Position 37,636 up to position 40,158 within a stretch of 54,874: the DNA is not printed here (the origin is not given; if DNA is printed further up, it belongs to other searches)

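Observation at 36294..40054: GC-rich ~3.8-kb island between two tRNA-Trp copies encoding Fic, a small Cys/His protein and a primase-helicase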

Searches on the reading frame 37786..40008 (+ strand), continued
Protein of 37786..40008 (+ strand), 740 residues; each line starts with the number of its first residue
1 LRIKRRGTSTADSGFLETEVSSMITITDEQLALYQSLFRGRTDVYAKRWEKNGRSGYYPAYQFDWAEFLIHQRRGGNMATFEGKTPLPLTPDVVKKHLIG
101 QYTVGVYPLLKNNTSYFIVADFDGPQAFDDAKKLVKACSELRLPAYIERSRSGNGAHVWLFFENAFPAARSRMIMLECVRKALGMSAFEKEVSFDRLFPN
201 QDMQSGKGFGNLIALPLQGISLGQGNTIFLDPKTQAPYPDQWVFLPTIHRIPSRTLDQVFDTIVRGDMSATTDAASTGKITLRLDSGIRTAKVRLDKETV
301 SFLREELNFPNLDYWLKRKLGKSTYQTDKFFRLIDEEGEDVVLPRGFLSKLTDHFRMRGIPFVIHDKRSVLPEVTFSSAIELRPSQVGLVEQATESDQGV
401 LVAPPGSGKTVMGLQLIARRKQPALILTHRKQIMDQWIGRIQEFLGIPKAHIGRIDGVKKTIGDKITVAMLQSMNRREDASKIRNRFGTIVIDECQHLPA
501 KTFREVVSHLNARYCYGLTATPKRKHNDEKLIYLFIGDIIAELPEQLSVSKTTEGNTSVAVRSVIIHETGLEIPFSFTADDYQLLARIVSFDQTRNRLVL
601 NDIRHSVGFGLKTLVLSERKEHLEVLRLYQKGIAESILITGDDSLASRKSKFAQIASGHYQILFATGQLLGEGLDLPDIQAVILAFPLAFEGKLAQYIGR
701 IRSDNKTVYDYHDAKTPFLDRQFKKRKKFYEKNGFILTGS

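Call 39: search_solved_structures(query=window:37852-40008:+, max_evalue=0.001)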
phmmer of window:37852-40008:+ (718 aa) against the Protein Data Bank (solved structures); distinct sequences matched with E-value up to 0.001: 25.
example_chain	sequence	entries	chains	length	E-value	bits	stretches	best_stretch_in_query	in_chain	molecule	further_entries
6p66_A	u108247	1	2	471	7.7e-18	67.1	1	329-525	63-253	DNA repair protein RAD25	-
2fwr_A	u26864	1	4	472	7.8e-18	67.1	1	329-525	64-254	DNA repair protein RAD25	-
6p4f_A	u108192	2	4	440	1.5e-17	66.1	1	349-519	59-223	DNA-dependent ATPase XPBII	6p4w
5tnu_A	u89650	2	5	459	1.8e-17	65.9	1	349-519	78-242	DNA-dependent ATPase XPBII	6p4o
7clg_A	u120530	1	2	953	7.2e-17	63.9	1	373-684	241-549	Putative helicase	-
2fz4_A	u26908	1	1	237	3.3e-15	58.4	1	329-504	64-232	DNA repair protein RAD25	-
7nqd_A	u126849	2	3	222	2.1e-08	35.9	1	66-235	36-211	TPR_REGION domain-containing protein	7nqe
7nqf_A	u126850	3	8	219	2.2e-08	35.8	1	66-228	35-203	TPR_REGION domain-containing protein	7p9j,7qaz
5of4_A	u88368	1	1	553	2.4e-08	35.7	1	374-512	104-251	TFIIH basal transcription factor complex helicase XPB subunit,XPB,TFIIH basal transcriptio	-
8ebt_A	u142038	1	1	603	2.9e-08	35.5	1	374-512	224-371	General transcription and DNA repair factor IIH helicase subunit XPB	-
6nmi_A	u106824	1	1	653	3.4e-08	35.2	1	374-512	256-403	General transcription and DNA repair factor IIH helicase subunit XPB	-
8bvw_0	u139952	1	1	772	4.4e-08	34.9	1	374-512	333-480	General transcription and DNA repair factor IIH helicase subunit XPB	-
29vf_0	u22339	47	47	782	4.5e-08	34.8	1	374-512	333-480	General transcription and DNA repair factor IIH helicase subunit XPB | TFIIH basal transcription factor complex helicase XPB subunit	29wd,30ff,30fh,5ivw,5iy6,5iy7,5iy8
28jm_A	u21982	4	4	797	4.6e-08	34.8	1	374-512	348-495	General transcription and DNA repair factor IIH helicase subunit XPB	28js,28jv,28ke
5fmf_1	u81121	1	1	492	1.1e-06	30.2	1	373-506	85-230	DNA REPAIR HELICASE RAD25, SSL2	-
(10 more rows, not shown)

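Call 43: find_encoding_contigs(protein=P0001, flank=10000, max_places=4)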
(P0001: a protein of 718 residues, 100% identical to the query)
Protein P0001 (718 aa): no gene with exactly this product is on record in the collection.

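Call 44: search_dna_similar(query=window:37852-40008:+, collection=plasmids, mode=protein, max_rows=15, max_evalue=1e-10)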
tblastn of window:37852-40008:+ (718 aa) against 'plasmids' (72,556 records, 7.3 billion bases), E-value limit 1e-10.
Records with a match: 193; places in all: 207; records where one place covers at least 80% of the query: 97.
Best place of each record, by identity: <60% 193.
By first word of the organism name: Acinetobacter 12; Escherichia 11; Sinorhizobium 8; Rhizobium 7; Bacillus 7; Halobacterium 7; Dinoroseobacter 6; Halorussus 6; Picosynechococcus 6; Klebsiella 6; and 73 more.
By predicted mobility (MOB-suite, as given by PLSDB): non-mobilizable 115; conjugative 51; mobilizable 27.
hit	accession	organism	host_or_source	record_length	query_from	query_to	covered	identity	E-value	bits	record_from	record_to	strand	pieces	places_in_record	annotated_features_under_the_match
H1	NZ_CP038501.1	Acinetobacter baumannii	Homo sapiens,blood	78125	3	715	99%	33.3%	3e-107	366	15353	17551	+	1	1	DEAD/DEAH box helicase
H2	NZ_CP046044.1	Acinetobacter towneri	swine,mixed culture,feces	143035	3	715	99%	33.3%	3e-107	366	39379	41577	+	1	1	DEAD/DEAH box helicase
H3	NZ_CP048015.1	Acinetobacter towneri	pig,single cell,feces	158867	3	715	99%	33.3%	3e-107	366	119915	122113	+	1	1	DEAD/DEAH box helicase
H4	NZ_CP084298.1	Acinetobacter baumannii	a feces sample of chicken origin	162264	3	715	99%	33.3%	3e-107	366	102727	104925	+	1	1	DEAD/DEAH box helicase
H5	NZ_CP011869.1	Pseudonocardia sp. HH130629-09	Apterostigma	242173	1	713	99%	33.2%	2e-111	379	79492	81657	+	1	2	DEAD/DEAH box helicase family protein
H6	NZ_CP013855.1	Pseudonocardia sp. HH130630-07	Apsterostigma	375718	1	713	99%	33.2%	2e-111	379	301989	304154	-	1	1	DEAD/DEAH box helicase family protein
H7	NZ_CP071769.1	Acinetobacter towneri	porcine,cell culture,feces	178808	3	715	99%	33.1%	6e-94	372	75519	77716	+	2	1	none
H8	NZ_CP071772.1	Acinetobacter towneri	porcine,cell culture,feces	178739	3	715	99%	33.1%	6e-94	372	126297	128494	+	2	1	none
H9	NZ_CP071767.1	Acinetobacter towneri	porcine,cell culture,feces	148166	3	715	99%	33.1%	6e-94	372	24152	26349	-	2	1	none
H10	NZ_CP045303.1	Azotobacter salinestris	cell culture,soil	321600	5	713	99%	32.9%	9e-113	382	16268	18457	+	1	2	DEAD/DEAH box helicase family protein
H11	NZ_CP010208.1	Escherichia coli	mouse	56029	5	713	99%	32.8%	7e-101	347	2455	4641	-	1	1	DEAD/DEAH box helicase family protein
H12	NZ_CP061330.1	Escherichia coli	Rattus norvegicus,Single bacteria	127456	5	713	99%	32.8%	8e-101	347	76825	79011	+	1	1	DEAD/DEAH box helicase family protein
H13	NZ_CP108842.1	Streptomyces chartreusis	-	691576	3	717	100%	32.3%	2e-76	335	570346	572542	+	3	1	histone-like nucleoid-structuring protein Lsr2 | DEAD/DEAH box helicase family protein | hypothetical protein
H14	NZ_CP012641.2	Massilia sp. WG5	cell culture,soil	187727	5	715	99%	32.4%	7e-110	374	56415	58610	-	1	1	DEAD/DEAH box helicase family protein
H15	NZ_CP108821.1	Streptomyces chartreusis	-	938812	3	717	100%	32.2%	7e-75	329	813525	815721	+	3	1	histone-like nucleoid-structuring protein Lsr2 | DEAD/DEAH box helicase family protein | hypothetical protein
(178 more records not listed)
